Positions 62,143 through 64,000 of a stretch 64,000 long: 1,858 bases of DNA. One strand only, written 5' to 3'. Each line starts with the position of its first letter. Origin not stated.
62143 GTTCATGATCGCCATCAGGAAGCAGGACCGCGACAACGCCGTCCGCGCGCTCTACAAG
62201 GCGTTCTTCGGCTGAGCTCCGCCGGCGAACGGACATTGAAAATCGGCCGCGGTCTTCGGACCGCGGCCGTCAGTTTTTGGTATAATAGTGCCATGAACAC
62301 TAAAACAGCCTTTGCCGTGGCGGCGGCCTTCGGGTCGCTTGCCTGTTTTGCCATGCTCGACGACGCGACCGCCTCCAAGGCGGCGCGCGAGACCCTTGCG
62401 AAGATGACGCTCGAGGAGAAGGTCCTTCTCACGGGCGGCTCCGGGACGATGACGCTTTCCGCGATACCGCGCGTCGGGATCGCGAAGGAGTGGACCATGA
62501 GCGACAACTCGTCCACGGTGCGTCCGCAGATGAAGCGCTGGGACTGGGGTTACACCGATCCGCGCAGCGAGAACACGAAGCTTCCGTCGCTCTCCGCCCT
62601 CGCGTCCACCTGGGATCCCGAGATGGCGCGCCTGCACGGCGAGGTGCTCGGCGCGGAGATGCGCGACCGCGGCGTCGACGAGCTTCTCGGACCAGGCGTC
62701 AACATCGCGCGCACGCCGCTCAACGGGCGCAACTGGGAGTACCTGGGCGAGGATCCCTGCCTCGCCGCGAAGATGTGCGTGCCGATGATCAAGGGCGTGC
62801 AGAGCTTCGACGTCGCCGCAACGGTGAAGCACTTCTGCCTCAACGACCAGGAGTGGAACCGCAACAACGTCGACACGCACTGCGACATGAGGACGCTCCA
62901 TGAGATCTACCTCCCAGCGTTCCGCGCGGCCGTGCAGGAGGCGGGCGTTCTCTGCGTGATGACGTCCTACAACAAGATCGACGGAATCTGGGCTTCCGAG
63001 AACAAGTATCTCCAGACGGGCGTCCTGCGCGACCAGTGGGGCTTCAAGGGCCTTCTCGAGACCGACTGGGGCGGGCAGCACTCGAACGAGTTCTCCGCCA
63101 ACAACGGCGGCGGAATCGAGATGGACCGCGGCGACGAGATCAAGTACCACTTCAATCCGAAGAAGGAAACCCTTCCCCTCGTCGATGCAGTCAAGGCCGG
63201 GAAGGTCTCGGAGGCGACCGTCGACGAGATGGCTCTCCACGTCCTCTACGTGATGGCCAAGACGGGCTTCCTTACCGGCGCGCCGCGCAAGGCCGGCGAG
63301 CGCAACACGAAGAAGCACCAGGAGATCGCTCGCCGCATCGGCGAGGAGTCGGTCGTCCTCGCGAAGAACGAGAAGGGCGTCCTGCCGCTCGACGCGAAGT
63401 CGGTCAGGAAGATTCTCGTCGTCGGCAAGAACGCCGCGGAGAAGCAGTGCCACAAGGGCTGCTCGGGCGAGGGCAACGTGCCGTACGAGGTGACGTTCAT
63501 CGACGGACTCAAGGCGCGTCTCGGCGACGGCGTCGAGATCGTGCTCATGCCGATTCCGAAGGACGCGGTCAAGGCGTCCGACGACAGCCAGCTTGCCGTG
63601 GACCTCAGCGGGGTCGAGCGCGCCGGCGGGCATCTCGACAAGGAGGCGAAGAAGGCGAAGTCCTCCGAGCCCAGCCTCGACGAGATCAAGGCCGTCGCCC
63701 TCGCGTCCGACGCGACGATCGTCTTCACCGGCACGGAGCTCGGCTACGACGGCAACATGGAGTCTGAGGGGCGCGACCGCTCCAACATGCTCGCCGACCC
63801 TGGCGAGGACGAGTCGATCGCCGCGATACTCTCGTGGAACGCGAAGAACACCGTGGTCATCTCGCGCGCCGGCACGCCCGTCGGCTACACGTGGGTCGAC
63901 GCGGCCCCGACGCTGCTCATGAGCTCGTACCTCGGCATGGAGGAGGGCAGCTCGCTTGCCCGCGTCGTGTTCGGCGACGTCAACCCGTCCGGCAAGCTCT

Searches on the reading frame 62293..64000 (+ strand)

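Call 81: search_protein_families(library=pfam, proteins=[window:62293-64000:+], max_evalue=0.001)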
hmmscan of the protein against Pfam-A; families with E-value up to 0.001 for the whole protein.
window:62293-64000:+ (569 aa): 2 families
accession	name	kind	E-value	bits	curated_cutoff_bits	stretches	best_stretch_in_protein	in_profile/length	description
PF00933.27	Glyco_hydro_3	-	1e-39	137.3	27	1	91-319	79-315/316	Glycosyl hydrolase family 3 N terminal domain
PF01915.27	Glyco_hydro_3_C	-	3.8e-35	122.1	31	1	354-569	1-165/200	Glycosyl hydrolase family 3 C-terminal domain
